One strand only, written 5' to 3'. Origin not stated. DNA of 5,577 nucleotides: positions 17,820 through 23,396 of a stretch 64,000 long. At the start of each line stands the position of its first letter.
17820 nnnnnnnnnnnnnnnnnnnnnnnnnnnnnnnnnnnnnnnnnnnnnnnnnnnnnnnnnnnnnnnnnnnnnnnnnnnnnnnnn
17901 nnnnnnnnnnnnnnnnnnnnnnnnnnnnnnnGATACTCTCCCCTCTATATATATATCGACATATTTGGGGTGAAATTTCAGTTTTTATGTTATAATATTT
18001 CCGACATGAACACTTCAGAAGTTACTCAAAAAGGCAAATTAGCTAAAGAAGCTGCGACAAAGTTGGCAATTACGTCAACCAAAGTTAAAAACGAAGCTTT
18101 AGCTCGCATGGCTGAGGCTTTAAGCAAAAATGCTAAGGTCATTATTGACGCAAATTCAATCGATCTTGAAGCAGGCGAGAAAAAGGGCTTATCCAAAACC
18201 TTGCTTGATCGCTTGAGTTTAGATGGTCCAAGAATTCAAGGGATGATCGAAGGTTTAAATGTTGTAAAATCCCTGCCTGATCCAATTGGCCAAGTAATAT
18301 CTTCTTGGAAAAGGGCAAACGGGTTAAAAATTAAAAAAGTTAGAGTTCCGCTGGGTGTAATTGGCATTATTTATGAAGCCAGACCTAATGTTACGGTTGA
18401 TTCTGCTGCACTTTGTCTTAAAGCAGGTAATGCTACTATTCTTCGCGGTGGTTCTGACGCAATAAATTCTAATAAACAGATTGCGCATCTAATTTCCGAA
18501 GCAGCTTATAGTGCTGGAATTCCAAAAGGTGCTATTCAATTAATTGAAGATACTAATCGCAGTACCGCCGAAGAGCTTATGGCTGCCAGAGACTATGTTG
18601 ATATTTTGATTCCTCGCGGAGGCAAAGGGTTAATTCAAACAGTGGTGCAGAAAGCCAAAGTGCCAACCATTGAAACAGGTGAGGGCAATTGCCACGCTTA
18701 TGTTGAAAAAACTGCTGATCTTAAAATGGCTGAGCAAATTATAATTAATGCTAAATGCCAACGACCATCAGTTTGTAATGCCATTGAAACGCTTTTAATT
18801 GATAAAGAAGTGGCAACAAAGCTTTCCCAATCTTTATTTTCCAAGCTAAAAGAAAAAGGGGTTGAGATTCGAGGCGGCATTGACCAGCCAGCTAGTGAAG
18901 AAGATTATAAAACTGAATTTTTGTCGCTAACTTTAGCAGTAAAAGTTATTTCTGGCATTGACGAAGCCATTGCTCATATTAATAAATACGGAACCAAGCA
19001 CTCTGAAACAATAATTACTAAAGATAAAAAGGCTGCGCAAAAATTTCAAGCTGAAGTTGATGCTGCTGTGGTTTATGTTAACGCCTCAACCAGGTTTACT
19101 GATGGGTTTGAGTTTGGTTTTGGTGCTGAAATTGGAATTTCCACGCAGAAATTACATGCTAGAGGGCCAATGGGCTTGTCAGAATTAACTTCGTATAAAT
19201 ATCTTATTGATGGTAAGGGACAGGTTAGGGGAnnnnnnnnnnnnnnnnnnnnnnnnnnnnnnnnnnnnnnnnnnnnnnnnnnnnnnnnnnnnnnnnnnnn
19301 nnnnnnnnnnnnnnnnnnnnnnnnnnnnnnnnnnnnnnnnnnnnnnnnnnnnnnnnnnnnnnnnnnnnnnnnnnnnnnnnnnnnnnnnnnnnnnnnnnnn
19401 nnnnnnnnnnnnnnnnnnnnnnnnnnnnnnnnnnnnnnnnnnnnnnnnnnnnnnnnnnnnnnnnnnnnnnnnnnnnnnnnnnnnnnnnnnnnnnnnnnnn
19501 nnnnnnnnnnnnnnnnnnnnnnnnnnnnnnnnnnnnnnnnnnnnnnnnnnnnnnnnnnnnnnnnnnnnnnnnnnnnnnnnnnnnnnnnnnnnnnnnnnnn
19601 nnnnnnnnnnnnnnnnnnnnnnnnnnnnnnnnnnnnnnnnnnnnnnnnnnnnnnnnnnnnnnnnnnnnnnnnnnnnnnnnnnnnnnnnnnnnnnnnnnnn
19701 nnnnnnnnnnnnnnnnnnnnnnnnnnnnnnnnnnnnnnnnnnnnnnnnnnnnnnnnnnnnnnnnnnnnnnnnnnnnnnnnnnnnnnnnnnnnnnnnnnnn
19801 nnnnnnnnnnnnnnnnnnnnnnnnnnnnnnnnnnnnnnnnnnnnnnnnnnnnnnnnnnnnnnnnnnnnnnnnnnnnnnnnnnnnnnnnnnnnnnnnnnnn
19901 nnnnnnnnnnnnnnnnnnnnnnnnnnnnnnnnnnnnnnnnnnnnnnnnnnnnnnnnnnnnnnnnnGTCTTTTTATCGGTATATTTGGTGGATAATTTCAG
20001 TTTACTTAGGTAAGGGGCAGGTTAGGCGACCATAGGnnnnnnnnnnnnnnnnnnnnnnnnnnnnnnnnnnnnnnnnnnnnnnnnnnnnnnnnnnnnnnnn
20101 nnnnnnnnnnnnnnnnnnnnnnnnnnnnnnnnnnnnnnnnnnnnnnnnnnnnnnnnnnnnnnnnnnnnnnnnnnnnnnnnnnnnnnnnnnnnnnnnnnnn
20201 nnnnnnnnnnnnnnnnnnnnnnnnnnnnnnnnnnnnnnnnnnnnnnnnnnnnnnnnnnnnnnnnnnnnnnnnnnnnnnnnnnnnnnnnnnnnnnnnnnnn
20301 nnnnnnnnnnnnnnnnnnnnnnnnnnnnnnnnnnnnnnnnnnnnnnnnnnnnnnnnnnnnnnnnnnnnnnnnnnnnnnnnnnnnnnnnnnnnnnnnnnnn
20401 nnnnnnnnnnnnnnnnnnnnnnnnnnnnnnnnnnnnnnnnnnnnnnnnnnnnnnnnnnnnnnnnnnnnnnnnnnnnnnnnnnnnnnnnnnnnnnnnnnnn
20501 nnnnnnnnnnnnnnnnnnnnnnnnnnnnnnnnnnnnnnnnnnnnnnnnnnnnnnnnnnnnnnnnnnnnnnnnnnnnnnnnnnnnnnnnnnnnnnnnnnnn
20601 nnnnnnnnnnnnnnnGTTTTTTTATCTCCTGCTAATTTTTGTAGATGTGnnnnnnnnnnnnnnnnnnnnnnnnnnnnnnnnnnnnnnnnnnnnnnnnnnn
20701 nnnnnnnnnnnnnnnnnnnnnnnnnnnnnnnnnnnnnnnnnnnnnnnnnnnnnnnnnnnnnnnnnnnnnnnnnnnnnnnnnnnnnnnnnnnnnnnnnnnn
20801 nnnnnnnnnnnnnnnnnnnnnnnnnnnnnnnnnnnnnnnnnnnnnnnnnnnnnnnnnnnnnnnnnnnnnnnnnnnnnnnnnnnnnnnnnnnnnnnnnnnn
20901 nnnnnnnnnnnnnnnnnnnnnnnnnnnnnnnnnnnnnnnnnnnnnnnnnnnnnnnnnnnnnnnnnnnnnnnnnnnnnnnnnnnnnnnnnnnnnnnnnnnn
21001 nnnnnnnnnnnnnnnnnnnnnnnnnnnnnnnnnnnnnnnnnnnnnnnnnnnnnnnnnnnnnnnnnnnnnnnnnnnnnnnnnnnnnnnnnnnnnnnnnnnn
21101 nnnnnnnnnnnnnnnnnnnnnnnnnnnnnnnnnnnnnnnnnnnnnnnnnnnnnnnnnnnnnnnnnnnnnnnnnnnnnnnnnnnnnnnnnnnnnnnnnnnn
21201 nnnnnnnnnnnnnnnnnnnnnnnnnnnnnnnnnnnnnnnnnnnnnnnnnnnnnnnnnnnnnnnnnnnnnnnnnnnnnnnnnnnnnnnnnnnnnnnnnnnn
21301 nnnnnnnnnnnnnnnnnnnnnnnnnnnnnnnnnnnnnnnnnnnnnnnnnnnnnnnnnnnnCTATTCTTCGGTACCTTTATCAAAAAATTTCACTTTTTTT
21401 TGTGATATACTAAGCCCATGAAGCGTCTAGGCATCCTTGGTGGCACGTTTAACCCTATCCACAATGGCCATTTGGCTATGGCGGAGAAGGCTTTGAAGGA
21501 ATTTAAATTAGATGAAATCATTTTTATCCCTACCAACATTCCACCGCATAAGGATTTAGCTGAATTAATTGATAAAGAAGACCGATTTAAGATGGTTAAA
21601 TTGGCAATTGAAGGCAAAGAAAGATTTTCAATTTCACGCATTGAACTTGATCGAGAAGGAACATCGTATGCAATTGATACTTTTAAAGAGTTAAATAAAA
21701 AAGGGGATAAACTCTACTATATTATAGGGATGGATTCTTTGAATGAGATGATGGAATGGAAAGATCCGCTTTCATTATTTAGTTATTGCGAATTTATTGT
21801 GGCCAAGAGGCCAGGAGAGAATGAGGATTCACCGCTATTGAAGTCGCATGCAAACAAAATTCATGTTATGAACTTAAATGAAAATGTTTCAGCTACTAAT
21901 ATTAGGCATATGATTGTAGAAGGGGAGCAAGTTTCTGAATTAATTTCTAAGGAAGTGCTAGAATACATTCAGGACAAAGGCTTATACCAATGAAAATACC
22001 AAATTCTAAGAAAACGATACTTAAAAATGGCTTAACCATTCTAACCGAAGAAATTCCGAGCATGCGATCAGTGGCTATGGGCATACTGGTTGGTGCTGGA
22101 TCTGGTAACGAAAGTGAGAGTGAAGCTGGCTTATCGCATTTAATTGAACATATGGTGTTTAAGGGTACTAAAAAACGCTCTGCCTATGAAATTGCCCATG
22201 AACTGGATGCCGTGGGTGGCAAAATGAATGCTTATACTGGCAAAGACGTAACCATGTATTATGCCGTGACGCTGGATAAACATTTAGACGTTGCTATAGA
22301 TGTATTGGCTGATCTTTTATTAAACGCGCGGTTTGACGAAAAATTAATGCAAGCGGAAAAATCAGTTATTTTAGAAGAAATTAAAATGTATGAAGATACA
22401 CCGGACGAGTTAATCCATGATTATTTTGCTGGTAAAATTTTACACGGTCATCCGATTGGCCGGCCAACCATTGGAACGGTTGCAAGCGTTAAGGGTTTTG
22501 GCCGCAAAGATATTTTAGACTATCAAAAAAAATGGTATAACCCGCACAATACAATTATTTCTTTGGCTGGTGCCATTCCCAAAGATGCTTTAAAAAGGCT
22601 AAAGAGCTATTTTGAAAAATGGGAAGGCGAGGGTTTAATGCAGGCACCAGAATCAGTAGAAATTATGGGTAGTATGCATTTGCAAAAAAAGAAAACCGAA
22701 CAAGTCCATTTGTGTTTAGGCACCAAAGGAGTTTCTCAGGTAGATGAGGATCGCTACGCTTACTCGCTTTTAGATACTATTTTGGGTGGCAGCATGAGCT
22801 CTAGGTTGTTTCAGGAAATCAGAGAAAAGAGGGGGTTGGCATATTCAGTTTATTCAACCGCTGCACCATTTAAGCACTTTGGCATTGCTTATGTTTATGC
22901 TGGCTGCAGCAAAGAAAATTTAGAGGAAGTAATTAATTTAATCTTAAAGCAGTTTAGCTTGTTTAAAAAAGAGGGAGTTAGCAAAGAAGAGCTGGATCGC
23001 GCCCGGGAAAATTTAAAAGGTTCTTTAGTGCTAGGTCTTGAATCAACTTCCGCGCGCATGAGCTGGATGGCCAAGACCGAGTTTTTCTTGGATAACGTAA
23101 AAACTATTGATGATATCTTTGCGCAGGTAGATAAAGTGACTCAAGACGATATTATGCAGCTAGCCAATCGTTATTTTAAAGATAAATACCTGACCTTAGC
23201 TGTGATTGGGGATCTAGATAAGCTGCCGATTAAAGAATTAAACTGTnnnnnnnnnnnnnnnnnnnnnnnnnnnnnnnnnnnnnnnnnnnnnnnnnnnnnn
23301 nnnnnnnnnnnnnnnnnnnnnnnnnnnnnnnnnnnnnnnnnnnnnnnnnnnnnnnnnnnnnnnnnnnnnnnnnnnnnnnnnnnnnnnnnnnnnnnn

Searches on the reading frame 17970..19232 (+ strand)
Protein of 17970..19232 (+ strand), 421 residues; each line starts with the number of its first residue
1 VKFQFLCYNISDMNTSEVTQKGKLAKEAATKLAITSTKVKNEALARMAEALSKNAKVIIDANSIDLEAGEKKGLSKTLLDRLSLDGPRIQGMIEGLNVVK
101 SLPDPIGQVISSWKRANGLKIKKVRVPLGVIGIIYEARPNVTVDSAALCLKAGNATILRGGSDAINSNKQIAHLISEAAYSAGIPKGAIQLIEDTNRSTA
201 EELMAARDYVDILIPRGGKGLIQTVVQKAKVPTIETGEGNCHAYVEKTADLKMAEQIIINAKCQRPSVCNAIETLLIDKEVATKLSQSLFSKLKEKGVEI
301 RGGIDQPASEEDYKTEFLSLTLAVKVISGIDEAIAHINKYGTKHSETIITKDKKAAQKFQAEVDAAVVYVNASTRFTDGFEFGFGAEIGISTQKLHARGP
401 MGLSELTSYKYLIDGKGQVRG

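Call 32: search_protein_families(library=ncbifam, proteins=[window:17970-19232:+], max_evalue=0.00001)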
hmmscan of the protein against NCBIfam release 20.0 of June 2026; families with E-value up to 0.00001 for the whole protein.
window:17970-19232:+ (421 aa): 18 families
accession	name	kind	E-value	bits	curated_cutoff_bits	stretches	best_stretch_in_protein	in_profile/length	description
NF001221.0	PRK00197.1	equivalog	8e-179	594.7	289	1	15-420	4-417/418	glutamate-5-semialdehyde dehydrogenase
TIGR00407.1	proA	equivalog_domain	9.7e-156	518.6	317.45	1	25-410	1-398/398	glutamate-5-semialdehyde dehydrogenase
TIGR01092.1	P5CS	equivalog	6.3e-98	328.8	796.75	1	19-419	284-694/715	delta l-pyrroline-5-carboxylate synthetase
NF010378.0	PRK13805.1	equivalog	3.1e-24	84.9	951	1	120-289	103-273/872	bifunctional acetaldehyde-CoA/alcohol dehydrogenase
TIGR02518.1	EutH_ACDH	equivalog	6.8e-20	71.4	620.1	1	115-279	92-256/488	acetaldehyde dehydrogenase (acetylating)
NF011927.0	PRK15398.1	subfamily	7.3e-14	51.3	403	1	117-290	120-293/465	aldehyde dehydrogenase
NF052305.1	DioxValDhHalo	equivalog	1e-13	51.1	750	1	118-305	132-318/483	2,5-dioxovalerate dehydrogenase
NF047625.1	AcylSulfactDhSauS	equivalog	5.7e-13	48.5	600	1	121-288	96-263/464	acylating sulfoacetaldehyde dehydrogenase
NF040648.1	lactal_redase_Meth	equivalog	2.2e-11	43.5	650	1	10-295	27-300/463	lactaldehyde dehydrogenase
NF006916.0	PRK09407.1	equivalog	7.9e-09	34.6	521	1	121-295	150-323/526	succinic semialdehyde dehydrogenase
NF042993.1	AlphKGSA_gudD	equivalog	1.7e-08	33.6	770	1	105-296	120-310/481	alpha-ketoglutaric semialdehyde dehydrogenase GucD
NF050084.1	pip_6_carb_DH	equivalog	2.1e-08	33.6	730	1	119-292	109-286/475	L-piperidine-6-carboxylate dehydrogenase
TIGR01722.1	MMSDH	subfamily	1.7e-07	30.3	448.5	0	311-374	373-436/477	CoA-acylating methylmalonate-semialdehyde dehydrogenase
TIGR03216.1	OH_muco_semi_DH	equivalog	2.1e-07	29.9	693.25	1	14-294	34-308/481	2-hydroxymuconic semialdehyde dehydrogenase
TIGR01804.1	BADH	equivalog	2.8e-07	29.4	668.6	1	25-295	44-302/467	betaine-aldehyde dehydrogenase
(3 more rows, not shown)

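Call 33: find_related_loci(query=window:17970-19232:+, collection=genome_contigs, flank=1000)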
Query window:17970-19232:+ (421 aa) in genome_contigs; peptide patterns used: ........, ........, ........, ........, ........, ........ (x = any residue, [..] = any of these).
158 stretches matched a pattern; 27 encode a relative of the query (tblastn E <= 1e-3); 27 distinct loci.
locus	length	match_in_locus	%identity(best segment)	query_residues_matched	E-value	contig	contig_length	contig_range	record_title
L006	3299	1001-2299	74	2-420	0e+0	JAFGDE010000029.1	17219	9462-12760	MAG: Candidatus Saganbacteria bacterium isolate Zod_Metabat.1157 k87_13961919, whole genome shotgun sequence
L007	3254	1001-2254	58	11-420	8e-163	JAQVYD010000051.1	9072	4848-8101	MAG: Clostridia bacterium isolate STF2_141 NODE_24112_length_9072_cov_7.828731_Sandtown_F2, whole genome shotgun sequenc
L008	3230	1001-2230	58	18-420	3e-157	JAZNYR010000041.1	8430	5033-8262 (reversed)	MAG: Clostridia bacterium isolate T1900044774_TS20190240.MAGScoT_cleanbin_000050 SGB_2470_k141_124703, whole genome shot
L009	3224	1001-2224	57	22-420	4e-154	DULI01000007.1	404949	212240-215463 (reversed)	MAG TPA_asm: Clostridiales bacterium isolate AS04akNAM_109 36421_AS04, whole genome shotgun sequence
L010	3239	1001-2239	58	16-421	6e-154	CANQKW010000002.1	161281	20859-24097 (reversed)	MAG: uncultured Clostridia bacterium isolate Lapin-016__bin16 genome assembly, contig: Lapin-016__NODE_57_length_161281_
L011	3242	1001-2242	57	15-420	1e-153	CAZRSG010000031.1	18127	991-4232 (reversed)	MAG TPA_asm: uncultured Oscillospiraceae bacterium isolate binchicken_co157_711 genome assembly, contig: NODE_7139_lengt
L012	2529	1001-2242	55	16-420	5e-150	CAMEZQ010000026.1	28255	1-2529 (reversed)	MAG: uncultured Clostridia bacterium isolate SRR11489792_bin.96_metaWRAP_v1.3_MAG genome assembly, contig: ERZ11466811.1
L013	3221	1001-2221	54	18-420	1e-146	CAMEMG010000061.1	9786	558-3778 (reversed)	MAG: uncultured Clostridia bacterium isolate SRR11489792_bin.112_metaWRAP_v1.3_MAG genome assembly, contig: ERZ11466811.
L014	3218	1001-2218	55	22-420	2e-144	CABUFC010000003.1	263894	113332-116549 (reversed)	MAG TPA_asm: uncultured Ruminococcaceae bacterium isolate MGYG-HGUT-03947 genome assembly, contig: GUT_GENOME251527_3, w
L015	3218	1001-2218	54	22-420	3e-144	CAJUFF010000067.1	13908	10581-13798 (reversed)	MAG TPA_asm: uncultured Ruminiclostridium sp. isolate MGBC129722 genome assembly, contig: MGBC129722.67, whole genome sh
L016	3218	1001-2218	55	22-420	5e-143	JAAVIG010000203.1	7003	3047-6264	MAG: Oscillospiraceae bacterium isolate Mgla_MAG_6-bin_38 c_000000147003, whole genome shotgun sequence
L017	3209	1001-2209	54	25-420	6e-143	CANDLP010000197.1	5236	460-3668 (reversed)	MAG TPA_asm: uncultured Clostridia bacterium isolate ERR6760095_bin.70_metawrap_v1.3_MAG genome assembly, contig: ERZ128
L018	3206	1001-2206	54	25-419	2e-140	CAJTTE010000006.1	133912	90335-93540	MAG TPA_asm: uncultured Ruminiclostridium sp. isolate MGBC108887 genome assembly, contig: MGBC108887.6, whole genome sho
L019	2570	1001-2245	53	14-420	1e-146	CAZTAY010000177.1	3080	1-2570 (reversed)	MAG TPA_asm: uncultured Eubacteriales bacterium isolate SRP242652_co2_203 genome assembly, contig: NODE_32754_length_308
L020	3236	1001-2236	54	18-421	4e-140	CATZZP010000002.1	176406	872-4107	MAG TPA_asm: uncultured Firmicutes bacterium isolate ERR9578231_bin.5_MetaWRAP_v1.3_MAG genome assembly, contig: ERZ1853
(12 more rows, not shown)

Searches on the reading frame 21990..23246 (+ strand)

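Call 32: search_protein_families(library=ncbifam, proteins=[window:21990-23246:+], max_evalue=0.00001)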
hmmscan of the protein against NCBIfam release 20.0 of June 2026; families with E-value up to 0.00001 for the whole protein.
window:21990-23246:+ (419 aa): 4 families
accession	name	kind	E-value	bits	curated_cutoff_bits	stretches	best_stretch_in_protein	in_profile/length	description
NF047422.1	YfmF_fam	equivalog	2.4e-35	122.2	285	1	109-398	113-404/412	EF-P 5-aminopentanol modification-associated protein YfmF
NF047421.1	YfmH_fam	equivalog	1.1e-25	90.8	250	1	40-405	54-420/425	EF-P 5-aminopentanol modification-associated protein YfmH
NF011681.0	PRK15101.1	equivalog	2.3e-14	52.4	765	1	11-169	49-208/961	pitrilysin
TIGR02110.1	PQQ_syn_pqqF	equivalog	1.1e-13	50.9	320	1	9-287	3-285/697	pyrroloquinoline quinone biosynthesis protein PqqF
